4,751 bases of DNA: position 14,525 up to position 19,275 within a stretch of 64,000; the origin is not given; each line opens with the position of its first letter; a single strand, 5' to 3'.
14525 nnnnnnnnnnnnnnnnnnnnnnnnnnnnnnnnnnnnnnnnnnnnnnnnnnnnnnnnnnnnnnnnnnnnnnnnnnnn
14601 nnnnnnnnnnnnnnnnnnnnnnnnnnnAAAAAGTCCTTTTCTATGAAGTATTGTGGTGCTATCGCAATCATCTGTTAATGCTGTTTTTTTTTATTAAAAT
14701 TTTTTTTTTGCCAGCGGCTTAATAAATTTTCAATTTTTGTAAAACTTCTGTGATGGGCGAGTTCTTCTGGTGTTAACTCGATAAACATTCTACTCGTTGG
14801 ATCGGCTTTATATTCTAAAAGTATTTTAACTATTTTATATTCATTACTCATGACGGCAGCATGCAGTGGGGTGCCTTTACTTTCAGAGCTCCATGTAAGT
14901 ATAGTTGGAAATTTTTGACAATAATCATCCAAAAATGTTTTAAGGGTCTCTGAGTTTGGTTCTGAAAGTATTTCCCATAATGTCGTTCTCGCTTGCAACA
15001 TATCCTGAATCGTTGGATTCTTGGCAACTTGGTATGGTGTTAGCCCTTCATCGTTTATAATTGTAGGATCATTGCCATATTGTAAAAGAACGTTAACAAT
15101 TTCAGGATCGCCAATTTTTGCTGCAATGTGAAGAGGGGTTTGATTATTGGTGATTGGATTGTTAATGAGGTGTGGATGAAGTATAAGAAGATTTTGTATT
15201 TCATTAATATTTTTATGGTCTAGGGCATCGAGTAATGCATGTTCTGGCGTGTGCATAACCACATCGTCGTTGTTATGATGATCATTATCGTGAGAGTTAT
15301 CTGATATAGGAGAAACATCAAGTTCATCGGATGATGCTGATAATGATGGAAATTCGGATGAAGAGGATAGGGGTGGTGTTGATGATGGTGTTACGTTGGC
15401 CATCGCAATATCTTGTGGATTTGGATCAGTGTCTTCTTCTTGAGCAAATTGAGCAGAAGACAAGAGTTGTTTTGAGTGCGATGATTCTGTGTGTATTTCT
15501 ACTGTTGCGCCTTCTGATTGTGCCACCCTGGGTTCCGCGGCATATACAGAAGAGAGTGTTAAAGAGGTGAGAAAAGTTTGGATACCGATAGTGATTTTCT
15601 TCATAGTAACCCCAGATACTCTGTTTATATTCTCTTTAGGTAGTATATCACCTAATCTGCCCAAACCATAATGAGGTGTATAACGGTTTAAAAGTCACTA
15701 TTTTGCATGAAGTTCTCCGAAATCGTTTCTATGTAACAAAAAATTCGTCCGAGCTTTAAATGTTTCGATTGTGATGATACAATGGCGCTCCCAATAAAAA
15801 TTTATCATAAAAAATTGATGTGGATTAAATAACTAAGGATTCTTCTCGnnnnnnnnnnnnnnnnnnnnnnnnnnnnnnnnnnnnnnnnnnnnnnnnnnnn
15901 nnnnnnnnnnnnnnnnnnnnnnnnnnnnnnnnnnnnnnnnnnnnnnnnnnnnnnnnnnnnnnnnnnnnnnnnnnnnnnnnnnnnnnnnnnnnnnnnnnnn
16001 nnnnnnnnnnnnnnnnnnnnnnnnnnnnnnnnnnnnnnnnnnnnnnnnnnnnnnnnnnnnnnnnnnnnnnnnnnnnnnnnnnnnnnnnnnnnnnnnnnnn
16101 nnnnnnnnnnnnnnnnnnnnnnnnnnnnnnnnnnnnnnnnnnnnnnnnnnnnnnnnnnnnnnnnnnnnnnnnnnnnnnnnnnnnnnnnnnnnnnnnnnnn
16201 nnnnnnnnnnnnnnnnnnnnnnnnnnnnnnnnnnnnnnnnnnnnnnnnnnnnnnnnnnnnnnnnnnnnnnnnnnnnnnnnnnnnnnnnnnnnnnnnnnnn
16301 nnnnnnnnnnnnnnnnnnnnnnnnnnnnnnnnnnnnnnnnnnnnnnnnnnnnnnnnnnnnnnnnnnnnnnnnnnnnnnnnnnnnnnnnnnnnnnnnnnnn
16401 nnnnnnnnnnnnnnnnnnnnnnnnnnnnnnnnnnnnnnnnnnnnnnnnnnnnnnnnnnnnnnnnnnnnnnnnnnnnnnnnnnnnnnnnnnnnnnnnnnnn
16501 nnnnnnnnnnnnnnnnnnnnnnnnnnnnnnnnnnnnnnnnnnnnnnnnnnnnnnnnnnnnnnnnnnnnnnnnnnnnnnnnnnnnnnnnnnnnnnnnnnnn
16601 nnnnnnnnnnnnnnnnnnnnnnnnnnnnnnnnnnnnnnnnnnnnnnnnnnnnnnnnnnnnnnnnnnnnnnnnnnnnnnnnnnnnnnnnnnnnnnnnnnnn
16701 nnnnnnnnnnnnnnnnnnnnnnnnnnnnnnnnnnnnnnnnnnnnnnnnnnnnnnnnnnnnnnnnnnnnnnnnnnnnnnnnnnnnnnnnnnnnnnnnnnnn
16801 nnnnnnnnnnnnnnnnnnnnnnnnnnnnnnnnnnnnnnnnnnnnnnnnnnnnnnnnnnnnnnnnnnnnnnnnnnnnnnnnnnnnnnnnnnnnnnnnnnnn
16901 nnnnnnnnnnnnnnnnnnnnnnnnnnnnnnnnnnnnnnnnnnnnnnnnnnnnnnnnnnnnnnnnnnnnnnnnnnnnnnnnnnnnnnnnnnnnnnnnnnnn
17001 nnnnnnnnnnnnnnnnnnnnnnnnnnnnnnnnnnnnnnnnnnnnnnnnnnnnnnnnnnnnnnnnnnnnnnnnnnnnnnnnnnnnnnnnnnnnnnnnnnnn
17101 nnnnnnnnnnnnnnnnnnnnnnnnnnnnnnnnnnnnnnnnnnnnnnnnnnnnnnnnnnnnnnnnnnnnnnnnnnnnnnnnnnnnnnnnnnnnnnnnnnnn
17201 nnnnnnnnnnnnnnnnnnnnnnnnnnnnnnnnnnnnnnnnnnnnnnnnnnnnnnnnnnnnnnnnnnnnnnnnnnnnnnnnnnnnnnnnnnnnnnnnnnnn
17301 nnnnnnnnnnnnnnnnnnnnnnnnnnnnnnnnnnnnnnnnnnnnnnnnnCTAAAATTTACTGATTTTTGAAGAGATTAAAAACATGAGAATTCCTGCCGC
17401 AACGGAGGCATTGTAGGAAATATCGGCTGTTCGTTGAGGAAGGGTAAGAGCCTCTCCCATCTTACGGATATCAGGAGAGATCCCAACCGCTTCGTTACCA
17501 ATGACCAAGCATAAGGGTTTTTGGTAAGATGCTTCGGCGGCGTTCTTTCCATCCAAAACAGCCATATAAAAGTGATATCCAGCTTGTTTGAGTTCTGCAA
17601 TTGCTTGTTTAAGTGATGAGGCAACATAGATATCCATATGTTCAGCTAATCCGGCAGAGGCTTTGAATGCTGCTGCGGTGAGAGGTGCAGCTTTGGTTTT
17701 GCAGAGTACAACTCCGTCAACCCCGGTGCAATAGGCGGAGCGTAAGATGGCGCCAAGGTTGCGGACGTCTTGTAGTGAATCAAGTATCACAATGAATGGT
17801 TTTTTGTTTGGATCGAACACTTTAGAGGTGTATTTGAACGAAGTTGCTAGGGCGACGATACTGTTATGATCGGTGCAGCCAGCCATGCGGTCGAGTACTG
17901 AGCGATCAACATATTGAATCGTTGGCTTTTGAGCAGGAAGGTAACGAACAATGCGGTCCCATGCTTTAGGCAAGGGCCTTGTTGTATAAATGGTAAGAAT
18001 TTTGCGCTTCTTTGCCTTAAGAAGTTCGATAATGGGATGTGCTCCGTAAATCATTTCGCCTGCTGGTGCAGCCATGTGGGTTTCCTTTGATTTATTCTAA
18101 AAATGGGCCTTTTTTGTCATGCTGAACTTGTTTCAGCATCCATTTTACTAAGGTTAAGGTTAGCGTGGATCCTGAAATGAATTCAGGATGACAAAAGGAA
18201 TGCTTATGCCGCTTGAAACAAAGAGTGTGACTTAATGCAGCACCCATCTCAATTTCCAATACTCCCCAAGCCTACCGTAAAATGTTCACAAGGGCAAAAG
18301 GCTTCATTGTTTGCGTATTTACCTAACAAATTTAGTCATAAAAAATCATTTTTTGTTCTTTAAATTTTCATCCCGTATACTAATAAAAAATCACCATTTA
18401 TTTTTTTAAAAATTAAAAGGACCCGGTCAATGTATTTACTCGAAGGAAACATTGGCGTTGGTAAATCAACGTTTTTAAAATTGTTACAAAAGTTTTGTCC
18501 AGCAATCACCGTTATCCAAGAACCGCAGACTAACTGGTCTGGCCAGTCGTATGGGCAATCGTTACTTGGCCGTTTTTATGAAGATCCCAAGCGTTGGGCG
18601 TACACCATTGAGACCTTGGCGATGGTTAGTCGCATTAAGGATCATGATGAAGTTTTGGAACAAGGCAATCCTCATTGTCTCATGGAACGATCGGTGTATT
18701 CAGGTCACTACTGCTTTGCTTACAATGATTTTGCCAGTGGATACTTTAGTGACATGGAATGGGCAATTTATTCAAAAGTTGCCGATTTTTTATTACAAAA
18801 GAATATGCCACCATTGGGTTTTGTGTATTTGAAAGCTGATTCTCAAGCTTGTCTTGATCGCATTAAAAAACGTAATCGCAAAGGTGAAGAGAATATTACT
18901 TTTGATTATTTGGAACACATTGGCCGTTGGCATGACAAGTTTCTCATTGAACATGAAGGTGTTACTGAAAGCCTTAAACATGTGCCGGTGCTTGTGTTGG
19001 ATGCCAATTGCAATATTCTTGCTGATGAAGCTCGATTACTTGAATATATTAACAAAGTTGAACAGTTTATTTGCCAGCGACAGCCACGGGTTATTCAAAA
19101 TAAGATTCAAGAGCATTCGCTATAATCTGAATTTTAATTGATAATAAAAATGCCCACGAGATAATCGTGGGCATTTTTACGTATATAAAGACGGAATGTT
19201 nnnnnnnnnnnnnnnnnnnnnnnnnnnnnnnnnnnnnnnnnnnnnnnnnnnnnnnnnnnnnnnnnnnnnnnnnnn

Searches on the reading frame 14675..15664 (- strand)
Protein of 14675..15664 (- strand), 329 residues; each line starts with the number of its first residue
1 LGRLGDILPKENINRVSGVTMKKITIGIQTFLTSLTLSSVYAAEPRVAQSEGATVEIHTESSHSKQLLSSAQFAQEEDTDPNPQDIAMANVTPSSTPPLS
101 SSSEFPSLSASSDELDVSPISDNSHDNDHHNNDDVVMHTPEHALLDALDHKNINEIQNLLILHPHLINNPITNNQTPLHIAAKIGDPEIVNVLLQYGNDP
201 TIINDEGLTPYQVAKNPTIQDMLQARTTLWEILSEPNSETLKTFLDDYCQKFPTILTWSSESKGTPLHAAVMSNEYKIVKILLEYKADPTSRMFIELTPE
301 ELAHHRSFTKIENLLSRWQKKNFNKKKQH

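Call 18: search_protein_families(library=pfam, proteins=[window:14675-15664:-], max_evalue=0.0001)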
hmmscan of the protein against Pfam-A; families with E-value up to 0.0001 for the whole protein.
window:14675-15664:- (329 aa): 6 families
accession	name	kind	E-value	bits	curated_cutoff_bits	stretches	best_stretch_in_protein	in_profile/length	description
PF12796.13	Ank_2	-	4.2e-16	59.7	27.3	2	149-214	6-67/90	Ankyrin repeats (3 copies)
PF00023.36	Ank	-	2.1e-15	56.4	21.1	2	173-204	1-32/33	Ankyrin repeat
PF13857.12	Ank_5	-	3.4e-13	50.1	27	1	173-214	13-56/56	Ankyrin repeats (many copies)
PF13606.12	Ank_3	-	4.5e-13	48.4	22.3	1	173-200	1-28/30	Ankyrin repeat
PF13637.12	Ank_4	-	6.6e-09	36.2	22.7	0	159-194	15-50/50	Ankyrin repeats (many copies)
PF24521.3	Ank_KRIT1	-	2.5e-06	27.7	80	0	253-312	75-134/149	KRIT1 ankyrin-repeats domain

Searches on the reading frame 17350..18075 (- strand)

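Call 18: search_protein_families(library=pfam, proteins=[window:17350-18075:-], max_evalue=0.0001)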
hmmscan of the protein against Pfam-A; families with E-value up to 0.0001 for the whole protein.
window:17350-18075:- (241 aa): 2 families
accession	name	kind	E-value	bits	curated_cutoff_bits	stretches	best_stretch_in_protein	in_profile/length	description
PF00588.24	SpoU_methylase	-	1.3e-31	110.1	29.7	1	94-232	2-142/142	SpoU rRNA Methylase family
PF08032.17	SpoU_sub_bind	-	4.6e-12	46.5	22.8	1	8-82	1-75/76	RNA 2'-O ribose methyltransferase substrate binding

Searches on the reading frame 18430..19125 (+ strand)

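Call 18: search_protein_families(library=pfam, proteins=[window:18430-19125:+], max_evalue=0.0001)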
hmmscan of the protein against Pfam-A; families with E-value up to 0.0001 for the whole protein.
window:18430-19125:+ (231 aa): 3 families
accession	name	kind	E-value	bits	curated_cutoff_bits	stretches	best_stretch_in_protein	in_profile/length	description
PF01712.25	dNK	-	1.8e-50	172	27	1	4-214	3-202/203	Deoxynucleoside kinase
PF02223.23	Thymidylate_kin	-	1.2e-05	25.6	27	1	4-155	1-146/185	Thymidylate kinase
PF13238.12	AAA_18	-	6.9e-05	23.7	29.4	0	3-155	2-121/128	AAA domain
